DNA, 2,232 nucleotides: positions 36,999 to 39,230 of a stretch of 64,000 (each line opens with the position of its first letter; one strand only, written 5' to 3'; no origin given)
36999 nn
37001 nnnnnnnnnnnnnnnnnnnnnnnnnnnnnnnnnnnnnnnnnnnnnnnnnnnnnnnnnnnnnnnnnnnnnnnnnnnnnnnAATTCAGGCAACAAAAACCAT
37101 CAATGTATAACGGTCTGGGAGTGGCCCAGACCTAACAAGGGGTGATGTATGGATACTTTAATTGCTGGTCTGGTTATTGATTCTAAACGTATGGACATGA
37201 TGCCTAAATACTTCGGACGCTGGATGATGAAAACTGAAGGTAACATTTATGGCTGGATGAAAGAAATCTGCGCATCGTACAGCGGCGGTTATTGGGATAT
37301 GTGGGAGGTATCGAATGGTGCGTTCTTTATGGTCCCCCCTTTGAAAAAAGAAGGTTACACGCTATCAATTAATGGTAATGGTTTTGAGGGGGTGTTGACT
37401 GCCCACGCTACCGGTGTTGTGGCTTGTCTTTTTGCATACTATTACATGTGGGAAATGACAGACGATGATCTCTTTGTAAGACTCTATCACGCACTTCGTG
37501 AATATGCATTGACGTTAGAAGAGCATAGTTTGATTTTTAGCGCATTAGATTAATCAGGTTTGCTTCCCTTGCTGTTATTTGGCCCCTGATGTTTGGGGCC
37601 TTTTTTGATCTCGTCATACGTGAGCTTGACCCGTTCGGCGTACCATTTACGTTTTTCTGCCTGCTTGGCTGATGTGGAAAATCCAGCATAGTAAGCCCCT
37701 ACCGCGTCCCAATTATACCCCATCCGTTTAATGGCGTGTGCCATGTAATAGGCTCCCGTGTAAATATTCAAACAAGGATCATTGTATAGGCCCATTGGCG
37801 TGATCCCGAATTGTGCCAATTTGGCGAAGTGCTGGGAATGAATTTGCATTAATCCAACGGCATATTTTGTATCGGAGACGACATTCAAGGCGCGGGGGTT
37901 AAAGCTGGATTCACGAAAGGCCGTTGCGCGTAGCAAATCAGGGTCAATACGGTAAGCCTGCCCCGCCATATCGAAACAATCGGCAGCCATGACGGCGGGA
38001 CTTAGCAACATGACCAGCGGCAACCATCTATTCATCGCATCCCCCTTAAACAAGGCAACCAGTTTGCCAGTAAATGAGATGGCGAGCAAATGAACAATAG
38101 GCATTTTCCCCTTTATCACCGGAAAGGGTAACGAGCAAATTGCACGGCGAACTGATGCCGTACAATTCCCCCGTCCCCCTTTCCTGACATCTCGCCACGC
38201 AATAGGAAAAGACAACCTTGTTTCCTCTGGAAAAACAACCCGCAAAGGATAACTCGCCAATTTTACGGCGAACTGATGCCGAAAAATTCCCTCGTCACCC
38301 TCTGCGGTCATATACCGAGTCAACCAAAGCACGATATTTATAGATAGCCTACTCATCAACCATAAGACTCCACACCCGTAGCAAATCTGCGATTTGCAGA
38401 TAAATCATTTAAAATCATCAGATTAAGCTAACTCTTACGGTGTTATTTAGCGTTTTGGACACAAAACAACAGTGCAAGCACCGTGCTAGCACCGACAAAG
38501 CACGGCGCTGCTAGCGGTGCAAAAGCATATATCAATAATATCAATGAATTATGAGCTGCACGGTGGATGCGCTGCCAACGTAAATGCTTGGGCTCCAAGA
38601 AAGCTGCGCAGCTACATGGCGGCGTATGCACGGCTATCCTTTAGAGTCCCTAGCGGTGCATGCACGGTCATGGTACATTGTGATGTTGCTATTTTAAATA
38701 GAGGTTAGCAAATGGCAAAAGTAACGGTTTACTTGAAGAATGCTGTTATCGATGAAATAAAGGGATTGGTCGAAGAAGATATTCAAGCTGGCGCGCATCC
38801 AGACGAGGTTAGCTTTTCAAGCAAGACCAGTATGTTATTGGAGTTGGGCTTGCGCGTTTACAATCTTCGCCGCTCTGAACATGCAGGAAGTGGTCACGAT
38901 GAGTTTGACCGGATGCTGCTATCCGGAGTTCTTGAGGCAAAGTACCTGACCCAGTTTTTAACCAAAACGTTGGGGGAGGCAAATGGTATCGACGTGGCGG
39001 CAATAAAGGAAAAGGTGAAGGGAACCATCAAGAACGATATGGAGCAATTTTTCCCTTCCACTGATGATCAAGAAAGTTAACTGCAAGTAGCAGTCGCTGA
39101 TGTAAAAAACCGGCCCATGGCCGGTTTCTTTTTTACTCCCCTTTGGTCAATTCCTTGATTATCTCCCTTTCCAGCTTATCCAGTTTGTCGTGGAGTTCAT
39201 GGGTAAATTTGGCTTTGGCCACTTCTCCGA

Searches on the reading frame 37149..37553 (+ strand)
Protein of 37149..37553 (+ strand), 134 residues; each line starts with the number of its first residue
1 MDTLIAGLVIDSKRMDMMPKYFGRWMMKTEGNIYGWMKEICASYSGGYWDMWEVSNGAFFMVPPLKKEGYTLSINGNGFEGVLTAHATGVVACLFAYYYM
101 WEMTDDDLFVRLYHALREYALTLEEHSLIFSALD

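Call 23: search_protein_families(library=pfam, proteins=[window:37149-37553:+], max_evalue=0.01)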
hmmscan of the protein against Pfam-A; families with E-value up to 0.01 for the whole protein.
window:37149-37553:+ (134 aa): 1 family
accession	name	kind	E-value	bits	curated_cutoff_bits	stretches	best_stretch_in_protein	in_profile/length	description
PF03230.18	Antirestrict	-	2.2e-21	76.3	25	1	43-134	2-92/92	Antirestriction protein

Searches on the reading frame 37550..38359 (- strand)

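Call 23: search_protein_families(library=pfam, proteins=[window:37550-38359:-], max_evalue=0.01)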
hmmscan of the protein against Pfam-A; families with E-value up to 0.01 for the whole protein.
window:37550-38359:- (269 aa): 1 family
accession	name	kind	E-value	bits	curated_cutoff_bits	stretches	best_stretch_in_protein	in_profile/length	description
PF01464.25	SLT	-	8e-24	83.9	21.3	1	127-242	1-113/117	Transglycosylase SLT domain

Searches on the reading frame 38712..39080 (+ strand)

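Call 23: search_protein_families(library=pfam, proteins=[window:38712-39080:+], max_evalue=0.01)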
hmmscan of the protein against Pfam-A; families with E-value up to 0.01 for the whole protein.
window:38712-39080:+ (122 aa): 1 family
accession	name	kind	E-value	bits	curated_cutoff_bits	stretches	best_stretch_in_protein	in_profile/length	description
PF05261.17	Tra_M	-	1.3e-20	74.1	27.7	1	1-116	1-123/124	TraM protein, DNA-binding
